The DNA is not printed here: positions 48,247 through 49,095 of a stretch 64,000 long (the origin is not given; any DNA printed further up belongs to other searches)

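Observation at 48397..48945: Orphan formaldehyde-activating-enzyme (Fae) family gene on the minus strand, compositionally distinct, in an otherwise heterotroph-like core region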

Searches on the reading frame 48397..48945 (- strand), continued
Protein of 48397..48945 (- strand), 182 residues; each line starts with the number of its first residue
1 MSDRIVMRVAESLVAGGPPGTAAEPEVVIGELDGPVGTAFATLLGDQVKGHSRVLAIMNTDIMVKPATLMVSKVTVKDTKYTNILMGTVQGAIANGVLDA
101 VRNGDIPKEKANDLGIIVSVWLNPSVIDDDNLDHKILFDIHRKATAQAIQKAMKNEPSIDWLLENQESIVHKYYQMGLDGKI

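Call 48: list_cluster_members(proteins=[window:48397-48945:-, L039:10001-10546:+, L068:10001-10546:+, L027:4619-5164:+, L014:10001-10546:+, L018:10001-10546:+, L038:10001-10546:+, L061:10001-10546:+, L043:10001-10546:+, L070:10001-10546:+])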
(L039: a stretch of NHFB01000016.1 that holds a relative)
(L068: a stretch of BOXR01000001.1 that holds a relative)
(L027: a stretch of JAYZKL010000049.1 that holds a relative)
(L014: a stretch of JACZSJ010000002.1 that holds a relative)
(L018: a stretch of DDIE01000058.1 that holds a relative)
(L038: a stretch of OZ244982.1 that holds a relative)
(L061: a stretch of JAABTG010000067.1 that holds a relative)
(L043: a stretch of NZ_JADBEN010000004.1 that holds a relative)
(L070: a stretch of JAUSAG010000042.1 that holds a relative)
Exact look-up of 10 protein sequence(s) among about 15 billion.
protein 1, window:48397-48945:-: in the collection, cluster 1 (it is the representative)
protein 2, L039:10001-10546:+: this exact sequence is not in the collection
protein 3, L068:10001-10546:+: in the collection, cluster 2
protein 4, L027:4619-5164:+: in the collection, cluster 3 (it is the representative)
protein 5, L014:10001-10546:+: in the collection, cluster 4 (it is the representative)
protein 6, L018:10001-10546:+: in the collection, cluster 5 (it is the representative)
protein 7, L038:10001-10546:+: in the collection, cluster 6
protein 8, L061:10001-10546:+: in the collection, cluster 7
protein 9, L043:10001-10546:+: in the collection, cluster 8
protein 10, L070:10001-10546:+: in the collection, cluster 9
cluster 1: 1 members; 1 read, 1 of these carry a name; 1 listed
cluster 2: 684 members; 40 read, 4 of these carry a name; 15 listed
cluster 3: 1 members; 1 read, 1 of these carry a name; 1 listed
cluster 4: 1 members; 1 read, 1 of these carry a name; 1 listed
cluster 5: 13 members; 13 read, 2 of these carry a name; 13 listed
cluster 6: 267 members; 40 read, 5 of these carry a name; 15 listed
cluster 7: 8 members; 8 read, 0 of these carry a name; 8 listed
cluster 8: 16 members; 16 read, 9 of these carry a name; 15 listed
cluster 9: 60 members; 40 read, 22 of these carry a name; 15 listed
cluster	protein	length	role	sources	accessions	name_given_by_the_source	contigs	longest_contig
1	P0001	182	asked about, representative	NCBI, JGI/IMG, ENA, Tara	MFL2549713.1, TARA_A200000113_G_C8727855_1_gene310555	MAG: formaldehyde-activating enzyme [Gammaproteobacteria bacterium] | 5,6,7,8-tetrahydromethanopterin hydro-lyase | strand:- start:46 stop:594 length:549 start_codon:yes stop_codon:yes gene_type:complete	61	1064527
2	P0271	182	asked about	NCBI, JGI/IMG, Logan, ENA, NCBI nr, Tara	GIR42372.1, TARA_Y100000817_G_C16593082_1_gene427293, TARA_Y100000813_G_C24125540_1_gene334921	MAG: aldehyde-activating protein [Ectothiorhodospiraceae bacterium] | 5,6,7,8-tetrahydromethanopterin hydro-lyase | strand:+ start:87 stop:635 length:549 start_codon:yes stop_codon:yes gene_type:complete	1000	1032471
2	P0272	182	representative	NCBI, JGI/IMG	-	-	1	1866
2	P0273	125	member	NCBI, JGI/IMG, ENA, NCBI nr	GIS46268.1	MAG: hypothetical protein Ct9H90mP18_06000 [Gammaproteobacteria bacterium]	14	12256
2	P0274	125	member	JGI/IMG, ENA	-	formaldehyde-activating enzyme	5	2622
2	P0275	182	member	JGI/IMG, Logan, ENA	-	formaldehyde-activating enzyme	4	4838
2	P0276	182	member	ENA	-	-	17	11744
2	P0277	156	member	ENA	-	-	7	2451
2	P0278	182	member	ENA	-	-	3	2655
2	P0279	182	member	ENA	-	-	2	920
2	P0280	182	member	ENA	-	-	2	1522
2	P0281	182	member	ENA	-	-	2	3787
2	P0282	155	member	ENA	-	-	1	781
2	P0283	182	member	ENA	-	-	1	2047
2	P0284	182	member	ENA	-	-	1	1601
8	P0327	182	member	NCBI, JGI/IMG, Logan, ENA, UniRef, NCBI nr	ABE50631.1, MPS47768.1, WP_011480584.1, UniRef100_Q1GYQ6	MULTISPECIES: formaldehyde-activating enzyme [Methylobacillus] | Formaldehyde-activating enzyme domain-containing protein n=1 Tax=Methylobacillus ...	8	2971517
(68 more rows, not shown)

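Call 54: find_homologous_proteins(query=L039:10001-10546:+, max_evalue=1e-40)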
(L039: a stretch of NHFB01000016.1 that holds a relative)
Query L039:10001-10546:+ (182 aa): 5597 proteins with E <= 1e-40 among 5882 candidates; the best 120 are listed.
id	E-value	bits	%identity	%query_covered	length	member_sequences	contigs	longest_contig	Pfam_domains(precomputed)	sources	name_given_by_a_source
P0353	1.3e-112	391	99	100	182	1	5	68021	PF08714.18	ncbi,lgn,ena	ncbi:MAG: formaldehyde-activating enzyme [Burkholderiaceae bacterium]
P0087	2.0e-109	381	96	100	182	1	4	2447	PF08714.18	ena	-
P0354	2.6e-109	381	96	100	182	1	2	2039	PF08714.18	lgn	-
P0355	5.1e-109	380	99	97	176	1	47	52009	PF08714.18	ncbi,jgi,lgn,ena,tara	tara:strand:- start:851 stop:1381 length:531 start_codon:yes stop_codon:yes gene_type:complete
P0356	5.6e-109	380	95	100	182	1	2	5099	PF08714.18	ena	-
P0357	1.0e-108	379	95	100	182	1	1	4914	PF08714.18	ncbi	-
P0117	1.2e-108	378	95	100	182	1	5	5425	PF08714.18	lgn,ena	-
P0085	1.3e-108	378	95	100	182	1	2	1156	PF08714.18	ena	-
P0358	1.9e-108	378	98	97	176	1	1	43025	PF08714.18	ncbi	-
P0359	3.5e-108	377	98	97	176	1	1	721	PF08714.18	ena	-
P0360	1.1e-107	375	95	100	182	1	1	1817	PF08714.18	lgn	-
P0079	3.0e-107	374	94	100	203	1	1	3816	PF08714.18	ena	-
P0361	2.1e-106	371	96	97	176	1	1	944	PF08714.18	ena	-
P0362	1.0e-105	369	95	97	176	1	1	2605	PF08714.18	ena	-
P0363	1.1e-105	369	95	97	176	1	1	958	PF08714.18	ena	-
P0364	1.5e-105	368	95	97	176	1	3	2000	PF08714.18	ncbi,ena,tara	tara:strand:+ start:167 stop:697 length:531 start_codon:yes stop_codon:yes gene_type:complete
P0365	2.2e-105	368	95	97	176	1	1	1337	PF08714.18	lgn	-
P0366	4.8e-105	367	95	97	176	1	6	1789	PF08714.18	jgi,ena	jgi:formaldehyde-activating enzyme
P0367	5.1e-105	367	95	97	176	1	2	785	PF08714.18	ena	-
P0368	9.9e-105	366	95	97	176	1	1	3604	PF08714.18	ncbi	-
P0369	9.2e-103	359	89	100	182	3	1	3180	PF08714.18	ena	-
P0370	1.1e-101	356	91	97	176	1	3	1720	PF08714.18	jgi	jgi:formaldehyde-activating enzyme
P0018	5.1e-101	354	86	100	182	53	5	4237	PF08714.18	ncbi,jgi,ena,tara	tara:strand:- start:433 stop:981 length:549 start_codon:yes stop_codon:yes gene_type:complete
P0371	2.8e-100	351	90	97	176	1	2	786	PF08714.18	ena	-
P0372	4.1e-100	351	90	97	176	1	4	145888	PF08714.18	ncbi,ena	-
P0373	4.6e-100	351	90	97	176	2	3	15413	PF08714.18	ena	-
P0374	9.9e-100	349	86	100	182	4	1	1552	PF08714.18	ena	-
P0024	1.3e-99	349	86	100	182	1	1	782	PF08714.18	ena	-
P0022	2.3e-99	348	86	100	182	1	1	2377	PF08714.18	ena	-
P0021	2.3e-99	348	86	100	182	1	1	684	PF08714.18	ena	-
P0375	5.8e-99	347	89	97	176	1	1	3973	PF08714.18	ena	-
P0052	7.5e-99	347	84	100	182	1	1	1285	PF08714.18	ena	-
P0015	8.4e-99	346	84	100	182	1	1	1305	PF08714.18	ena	-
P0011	1.4e-98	346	84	100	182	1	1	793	PF08714.18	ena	-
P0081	1.4e-98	346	84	100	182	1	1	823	PF08714.18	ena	-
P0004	2.0e-98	345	85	100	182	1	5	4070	PF08714.18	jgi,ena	-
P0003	2.0e-98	345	85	100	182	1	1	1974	PF08714.18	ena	-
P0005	2.0e-98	345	85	100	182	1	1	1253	PF08714.18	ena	-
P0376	2.6e-98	345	85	100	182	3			PF08714.18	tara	tara:strand:+ start:45 stop:593 length:549 start_codon:yes stop_codon:yes gene_type:complete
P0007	2.8e-98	345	85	100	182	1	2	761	PF08714.18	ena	-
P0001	2.8e-98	345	84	100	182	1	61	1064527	PF08714.18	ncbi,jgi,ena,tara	ncbi:MAG: formaldehyde-activating enzyme [Gammaproteobacteria bacterium]|jgi:5,6,7,8-tetrahydrometha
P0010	2.9e-98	345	84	100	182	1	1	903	PF08714.18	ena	-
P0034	3.5e-98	344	84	100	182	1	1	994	PF08714.18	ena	-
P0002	3.8e-98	344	84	100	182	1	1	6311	PF08714.18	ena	-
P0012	3.9e-98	344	84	100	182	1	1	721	PF08714.18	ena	-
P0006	4.2e-98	344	84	100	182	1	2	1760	PF08714.18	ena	-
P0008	6.5e-98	344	84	100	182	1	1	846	PF08714.18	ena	-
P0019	6.6e-98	343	85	100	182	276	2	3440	PF08714.18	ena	-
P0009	7.2e-98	343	84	100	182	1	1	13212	PF08714.18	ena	-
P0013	1.4e-97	342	84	100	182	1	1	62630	PF08714.18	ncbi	-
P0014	1.8e-97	342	83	100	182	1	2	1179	PF08714.18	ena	-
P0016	1.9e-97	342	84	100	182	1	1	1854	PF08714.18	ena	-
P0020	2.5e-97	342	85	100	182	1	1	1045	PF08714.18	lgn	-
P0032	2.9e-97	341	83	100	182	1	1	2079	PF08714.18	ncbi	-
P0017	3.0e-97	341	84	100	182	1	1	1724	PF08714.18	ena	-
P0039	1.0e-96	340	82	100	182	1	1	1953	PF08714.18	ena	-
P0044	1.1e-96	340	82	100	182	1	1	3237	PF08714.18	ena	-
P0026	2.4e-96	338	84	100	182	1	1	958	PF08714.18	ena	-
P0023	3.1e-96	338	84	100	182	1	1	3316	PF08714.18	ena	-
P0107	3.7e-96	338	82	100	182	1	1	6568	PF08714.18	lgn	-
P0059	3.9e-96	338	83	100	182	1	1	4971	PF08714.18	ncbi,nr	ncbi:MAG: formaldehyde-activating enzyme [Gammaproteobacteria bacterium]|nr:formaldehyde-activating 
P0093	4.0e-96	338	82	100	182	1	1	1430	PF08714.18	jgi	-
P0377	5.3e-96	337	82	100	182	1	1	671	PF08714.18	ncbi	-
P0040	5.4e-96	337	82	100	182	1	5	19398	PF08714.18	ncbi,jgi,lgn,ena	-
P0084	7.2e-96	337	82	100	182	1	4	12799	PF08714.18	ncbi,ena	-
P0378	7.3e-96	337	82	100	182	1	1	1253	PF08714.18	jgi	jgi:formaldehyde-activating enzyme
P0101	1.0e-95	336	82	100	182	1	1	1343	PF08714.18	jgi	-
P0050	1.0e-95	336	82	100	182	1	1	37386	PF08714.18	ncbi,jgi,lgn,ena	-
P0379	1.1e-95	336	82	100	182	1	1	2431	PF08714.18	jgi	-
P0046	1.3e-95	336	82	100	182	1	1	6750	PF08714.18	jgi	jgi:5,6,7,8-tetrahydromethanopterin hydro-lyase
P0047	1.3e-95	336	81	100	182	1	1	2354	PF08714.18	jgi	-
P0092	1.4e-95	336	82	100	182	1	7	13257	PF08714.18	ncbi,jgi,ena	jgi:formaldehyde-activating enzyme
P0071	1.5e-95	336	82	100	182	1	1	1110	PF08714.18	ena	-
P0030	1.7e-95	336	81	100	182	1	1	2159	PF08714.18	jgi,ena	-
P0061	1.7e-95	336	82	100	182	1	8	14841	PF08714.18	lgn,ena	-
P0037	1.8e-95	336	82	100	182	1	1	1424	PF08714.18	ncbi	-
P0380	1.8e-95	336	84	100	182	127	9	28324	PF08714.18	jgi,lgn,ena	jgi:formaldehyde-activating enzyme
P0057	1.8e-95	336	81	100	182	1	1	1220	PF08714.18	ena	-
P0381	1.8e-95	336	82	100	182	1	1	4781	PF08714.18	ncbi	-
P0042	1.9e-95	336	81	100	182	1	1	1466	PF08714.18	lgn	-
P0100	1.9e-95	335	82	100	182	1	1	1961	PF08714.18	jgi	-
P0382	1.9e-95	335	81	100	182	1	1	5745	PF08714.18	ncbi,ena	-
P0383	2.0e-95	335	81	100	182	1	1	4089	PF08714.18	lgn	-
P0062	2.5e-95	335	82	100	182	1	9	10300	PF08714.18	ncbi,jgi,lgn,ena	-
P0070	2.5e-95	335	82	100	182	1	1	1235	PF08714.18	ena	-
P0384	2.6e-95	335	81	100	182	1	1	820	PF08714.18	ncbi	-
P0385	2.6e-95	335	81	100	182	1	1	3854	PF08714.18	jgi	-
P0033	2.7e-95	335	81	100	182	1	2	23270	PF08714.18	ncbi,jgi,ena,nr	ncbi:MAG: formaldehyde-activating enzyme [Proteobacteria bacterium]|nr:formaldehyde-activating enzym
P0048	2.8e-95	335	81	100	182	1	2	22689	PF08714.18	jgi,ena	-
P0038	2.8e-95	335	81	100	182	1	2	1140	PF08714.18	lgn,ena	-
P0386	3.0e-95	335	82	100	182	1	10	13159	PF08714.18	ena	-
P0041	3.4e-95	335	81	100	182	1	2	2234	PF08714.18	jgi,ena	jgi:formaldehyde-activating enzyme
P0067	3.5e-95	335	81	100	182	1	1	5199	PF08714.18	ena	-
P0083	3.7e-95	335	81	100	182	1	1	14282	PF08714.18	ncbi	-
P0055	3.7e-95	335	82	100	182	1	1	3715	PF08714.18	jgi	-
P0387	3.7e-95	335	81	100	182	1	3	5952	PF08714.18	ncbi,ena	-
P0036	3.8e-95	335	80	100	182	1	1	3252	PF08714.18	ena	-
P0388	4.5e-95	334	81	100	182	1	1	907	PF08714.18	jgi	-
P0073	4.6e-95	334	81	100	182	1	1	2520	PF08714.18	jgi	-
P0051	4.7e-95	334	81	100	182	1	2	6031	PF08714.18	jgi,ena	-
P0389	4.7e-95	334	81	100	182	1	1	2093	PF08714.18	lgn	-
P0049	4.8e-95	334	81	100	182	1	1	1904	PF08714.18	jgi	jgi:formaldehyde-activating enzyme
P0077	4.8e-95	334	81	100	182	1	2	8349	PF08714.18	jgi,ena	-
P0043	5.1e-95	334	81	100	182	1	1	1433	PF08714.18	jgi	-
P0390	5.1e-95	334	81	100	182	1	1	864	PF08714.18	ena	-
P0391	5.2e-95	334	81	100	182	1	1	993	PF08714.18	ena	-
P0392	5.3e-95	334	82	100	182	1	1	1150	PF08714.18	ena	-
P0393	5.3e-95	334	81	100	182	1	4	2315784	PF08714.18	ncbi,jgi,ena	-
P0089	6.2e-95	334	81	100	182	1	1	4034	PF08714.18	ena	-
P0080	6.6e-95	334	81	100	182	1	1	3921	PF08714.18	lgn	-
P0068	6.7e-95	334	80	100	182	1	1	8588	PF08714.18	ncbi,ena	-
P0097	6.7e-95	334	81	100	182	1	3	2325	PF08714.18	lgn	-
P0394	6.8e-95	334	81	100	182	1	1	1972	PF08714.18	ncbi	-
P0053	6.9e-95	334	81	100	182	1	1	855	PF08714.18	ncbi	-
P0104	7.3e-95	334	81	100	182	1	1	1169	PF08714.18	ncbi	-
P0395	8.1e-95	333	81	100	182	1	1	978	PF08714.18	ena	-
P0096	8.6e-95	333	81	100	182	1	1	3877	PF08714.18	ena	-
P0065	9.3e-95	333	81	100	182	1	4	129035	PF08714.18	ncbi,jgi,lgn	jgi:formaldehyde-activating enzyme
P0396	9.4e-95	333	81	100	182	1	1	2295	PF08714.18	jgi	-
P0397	9.6e-95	333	81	100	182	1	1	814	PF08714.18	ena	-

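Call 60: search_dna_similar(query=window:48397-48945:-, collection=plasmids, mode=protein, max_rows=25)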
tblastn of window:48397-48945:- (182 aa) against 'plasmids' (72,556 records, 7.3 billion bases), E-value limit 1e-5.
Records with a match: 56; places in all: 72; records where one place covers at least 80% of the query: 56.
Best place of each record, by identity: 60-80% 1; <60% 55.
By first word of the organism name: Azospirillum 10; Caballeronia 8; Paraburkholderia 8; Burkholderia 6; Phyllobacterium 6; Rhizobium 6; Methylobacterium 3; Methylocystis 2; Candidatus 1; Azoarcus 1; and 5 more.
By predicted mobility (MOB-suite, as given by PLSDB): non-mobilizable 43; mobilizable 10; conjugative 3.
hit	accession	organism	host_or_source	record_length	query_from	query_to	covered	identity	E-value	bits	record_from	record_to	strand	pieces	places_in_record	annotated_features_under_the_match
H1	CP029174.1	Methylobacterium sp. DM1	-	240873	1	182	100%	73.6%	5e-86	282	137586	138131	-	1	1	aldehyde-activating protein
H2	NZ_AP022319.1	Burkholderia sp. THE68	Togo hemipterus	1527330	1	171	94%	45.3%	3e-39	148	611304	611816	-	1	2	none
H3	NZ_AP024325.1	Caballeronia sp. NK8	-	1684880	1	171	94%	45.3%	3e-39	148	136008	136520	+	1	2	none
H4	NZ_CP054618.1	Azospirillum oryzae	cell culture,soil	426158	6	171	91%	46.7%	4e-40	151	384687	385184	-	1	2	fae: formaldehyde-activating enzyme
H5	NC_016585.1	Azospirillum lipoferum 4B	-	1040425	6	171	91%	46.1%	7e-40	150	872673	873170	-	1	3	none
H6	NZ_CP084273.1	Caballeronia grimmiae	Leptoglossus zonatus,Cell culture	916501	1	171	94%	44.2%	1e-38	146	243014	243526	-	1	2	fae: formaldehyde-activating enzyme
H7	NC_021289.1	Caballeronia insecticola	-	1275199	1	171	94%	44.2%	3e-38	145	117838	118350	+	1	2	none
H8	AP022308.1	Burkholderia sp. SFA1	-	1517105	1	171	94%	44.2%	9e-38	144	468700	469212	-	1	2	fae: aldehyde-activating protein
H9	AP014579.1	Burkholderia sp. RPE67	Riptortus pedestris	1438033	1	171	94%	44.2%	2e-37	143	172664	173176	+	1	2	formaldehyde-activating enzyme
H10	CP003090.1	Burkholderia sp. YI23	-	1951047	1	171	94%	44.2%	3e-37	142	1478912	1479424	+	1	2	formaldehyde-activating enzyme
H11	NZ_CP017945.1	Phyllobacterium zundukense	Oxytropis triphylla,cell culture,root ...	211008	1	182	100%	41.0%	4e-37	142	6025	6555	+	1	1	fae: formaldehyde-activating enzyme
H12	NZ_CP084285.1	Caballeronia zhejiangensis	Anasa tristis,Cell culture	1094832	1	171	94%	43.6%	1e-37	144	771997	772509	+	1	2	none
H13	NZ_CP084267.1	Caballeronia sp. Lep1P3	Leptoglossus zonatus,Cell culture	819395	1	171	94%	43.6%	2e-36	140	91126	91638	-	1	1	fae: formaldehyde-activating enzyme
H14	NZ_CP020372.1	Candidatus Thiodictyon syntrophicum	meromictic lake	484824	1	175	96%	41.3%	6e-35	136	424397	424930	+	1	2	fae: formaldehyde-activating enzyme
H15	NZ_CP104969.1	Phyllobacterium zundukense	Vicia costata,cell culture,root nodule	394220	1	171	94%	41.3%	5e-37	142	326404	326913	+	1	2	fae: formaldehyde-activating enzyme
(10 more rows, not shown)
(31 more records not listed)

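Call 61: search_dna_similar(query=window:48397-48945:-, collection=phages, mode=protein, max_rows=10)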
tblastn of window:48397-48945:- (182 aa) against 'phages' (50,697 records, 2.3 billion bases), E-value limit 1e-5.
No match.

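Call 62: get_annotated_region(hit=H1, flank=9000)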
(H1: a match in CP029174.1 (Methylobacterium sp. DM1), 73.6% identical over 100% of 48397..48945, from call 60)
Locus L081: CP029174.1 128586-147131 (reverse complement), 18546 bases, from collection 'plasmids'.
description: Methylobacterium sp. DM1 plasmid pLVM1, complete sequence
organism: Methylobacterium sp. DM1 (NCBI taxid 2067957)
taxonomy: Bacteria; Pseudomonadota; Alphaproteobacteria; Hyphomicrobiales; Methylobacteriaceae; Methylobacterium; Methylobacterium sp. DM1
host: -; source: -; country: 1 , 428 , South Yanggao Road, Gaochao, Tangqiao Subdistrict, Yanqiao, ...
typing (MOB-suite, as given by PLSDB): conjugative; relaxase MOBP,MOBQ; mating-pair formation MPF_I
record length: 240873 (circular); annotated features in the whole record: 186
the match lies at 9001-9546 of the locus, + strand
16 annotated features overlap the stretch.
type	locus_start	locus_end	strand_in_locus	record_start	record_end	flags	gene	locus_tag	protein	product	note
CDS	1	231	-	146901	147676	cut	-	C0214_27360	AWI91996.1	IS5 family transposase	-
CDS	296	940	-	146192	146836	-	-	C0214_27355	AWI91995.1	XRE family transcriptional regulator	-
CDS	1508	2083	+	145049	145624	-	-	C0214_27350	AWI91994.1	hypothetical protein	-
CDS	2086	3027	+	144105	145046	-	-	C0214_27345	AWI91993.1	oxidoreductase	-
CDS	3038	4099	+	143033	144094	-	-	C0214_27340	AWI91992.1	hypothetical protein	-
CDS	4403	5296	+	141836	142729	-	-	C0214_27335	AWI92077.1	glutamine amidotransferase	-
CDS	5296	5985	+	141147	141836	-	-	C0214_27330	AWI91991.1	protein glxC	-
CDS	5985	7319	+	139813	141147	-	-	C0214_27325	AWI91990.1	FMN-binding glutamate synthase family protein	-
CDS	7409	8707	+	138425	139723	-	glnT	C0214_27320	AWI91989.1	type III glutamate--ammonia ligase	-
CDS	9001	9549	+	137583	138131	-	-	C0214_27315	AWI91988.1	aldehyde-activating protein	-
CDS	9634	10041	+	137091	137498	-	-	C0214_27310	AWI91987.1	globin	-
CDS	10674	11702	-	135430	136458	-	-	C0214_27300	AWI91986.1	IS110 family transposase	-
CDS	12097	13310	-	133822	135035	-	-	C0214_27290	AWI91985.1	IS3 family transposase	-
CDS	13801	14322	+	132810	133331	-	-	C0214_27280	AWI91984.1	hypothetical protein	-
CDS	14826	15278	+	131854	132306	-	-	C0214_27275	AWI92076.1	MucR family transcriptional regulator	-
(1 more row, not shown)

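Call 66: predict_structure(alignment_id=A1)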
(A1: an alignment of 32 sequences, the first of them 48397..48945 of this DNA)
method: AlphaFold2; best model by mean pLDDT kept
length: 182 residues; sequences in the alignment: 32
mean_pLDDT: 37.6   pTM: 0.30
mean pLDDT of the five models: 37.6, 35.1, 34.8, 34.1, 32.1
residues with pLDDT >= 90: 0; 70-90: 0; 50-70: 20; < 50: 162
segments of 3 or more residues with pLDDT < 50: 1-96, 111-153, 166-182
pLDDT, mean of each block of 10 residues (from residue 1): 33 33 36 33 31 31 29 30 38 49 53 38 33 39 42 49 48 31 29
secondary structure, 60 per line:
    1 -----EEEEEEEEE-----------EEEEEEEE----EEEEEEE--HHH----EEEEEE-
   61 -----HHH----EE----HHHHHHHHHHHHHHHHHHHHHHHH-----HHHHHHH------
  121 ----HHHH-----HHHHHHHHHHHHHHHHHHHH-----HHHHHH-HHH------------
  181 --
elements in order: E6-14 E26-33 E38-44 E54-59 H79-102 H108-114 H125-128 H134-153 H159-164
